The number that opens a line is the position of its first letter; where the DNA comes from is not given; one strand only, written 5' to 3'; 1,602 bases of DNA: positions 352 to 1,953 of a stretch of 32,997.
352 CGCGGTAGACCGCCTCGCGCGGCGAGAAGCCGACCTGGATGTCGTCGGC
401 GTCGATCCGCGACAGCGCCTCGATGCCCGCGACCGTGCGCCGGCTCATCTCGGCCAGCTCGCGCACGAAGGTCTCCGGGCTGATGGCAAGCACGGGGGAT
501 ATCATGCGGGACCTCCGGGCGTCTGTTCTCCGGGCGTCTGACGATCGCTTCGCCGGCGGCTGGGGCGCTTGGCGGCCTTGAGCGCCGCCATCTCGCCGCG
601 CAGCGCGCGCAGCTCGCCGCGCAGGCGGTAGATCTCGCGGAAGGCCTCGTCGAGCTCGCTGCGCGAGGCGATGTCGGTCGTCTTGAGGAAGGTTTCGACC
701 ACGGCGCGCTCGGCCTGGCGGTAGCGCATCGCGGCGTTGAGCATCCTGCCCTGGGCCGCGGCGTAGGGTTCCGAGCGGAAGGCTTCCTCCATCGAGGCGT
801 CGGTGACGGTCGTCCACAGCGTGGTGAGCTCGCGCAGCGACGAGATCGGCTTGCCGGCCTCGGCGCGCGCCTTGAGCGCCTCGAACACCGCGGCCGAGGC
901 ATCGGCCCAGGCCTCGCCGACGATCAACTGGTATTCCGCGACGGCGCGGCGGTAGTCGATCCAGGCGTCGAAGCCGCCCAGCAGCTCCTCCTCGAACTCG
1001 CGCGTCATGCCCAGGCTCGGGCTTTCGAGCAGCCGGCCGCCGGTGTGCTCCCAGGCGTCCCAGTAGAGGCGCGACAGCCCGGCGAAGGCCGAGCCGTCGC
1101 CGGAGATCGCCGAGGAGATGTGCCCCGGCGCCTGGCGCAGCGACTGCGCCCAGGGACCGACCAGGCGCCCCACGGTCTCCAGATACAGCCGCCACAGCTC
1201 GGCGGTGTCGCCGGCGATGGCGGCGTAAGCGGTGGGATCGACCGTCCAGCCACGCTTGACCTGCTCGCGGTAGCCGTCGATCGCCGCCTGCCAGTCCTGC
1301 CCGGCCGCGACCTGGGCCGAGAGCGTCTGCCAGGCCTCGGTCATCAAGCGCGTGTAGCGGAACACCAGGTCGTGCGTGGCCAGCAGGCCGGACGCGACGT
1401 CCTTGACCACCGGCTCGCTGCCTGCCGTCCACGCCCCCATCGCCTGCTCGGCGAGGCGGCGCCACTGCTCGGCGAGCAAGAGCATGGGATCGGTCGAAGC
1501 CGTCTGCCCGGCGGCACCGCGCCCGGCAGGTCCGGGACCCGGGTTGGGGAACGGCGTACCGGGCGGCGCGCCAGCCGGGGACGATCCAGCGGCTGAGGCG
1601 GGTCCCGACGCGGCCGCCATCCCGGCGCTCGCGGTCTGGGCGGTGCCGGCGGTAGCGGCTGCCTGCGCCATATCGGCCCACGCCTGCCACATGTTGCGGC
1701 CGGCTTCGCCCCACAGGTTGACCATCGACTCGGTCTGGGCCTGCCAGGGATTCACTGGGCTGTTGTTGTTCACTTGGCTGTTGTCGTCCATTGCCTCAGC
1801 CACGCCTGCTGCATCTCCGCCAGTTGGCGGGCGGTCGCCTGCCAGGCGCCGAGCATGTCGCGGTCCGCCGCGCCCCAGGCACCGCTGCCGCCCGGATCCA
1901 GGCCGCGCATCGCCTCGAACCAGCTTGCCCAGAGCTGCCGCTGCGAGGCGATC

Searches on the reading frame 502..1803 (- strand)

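Call 38: search_protein_families(library=pfam, proteins=[window:502-1803:-], max_evalue=0.001)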
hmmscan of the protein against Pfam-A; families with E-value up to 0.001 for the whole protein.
window:502-1803:- (433 aa): 1 family
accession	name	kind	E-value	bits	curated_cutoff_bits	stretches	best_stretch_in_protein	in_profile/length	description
PF09712.15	PHA_synth_III_E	-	1.1e-45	156.7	25.7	1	110-402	26-311/311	Poly(R)-hydroxyalkanoic acid synthase subunit (PHA_synth_III_E)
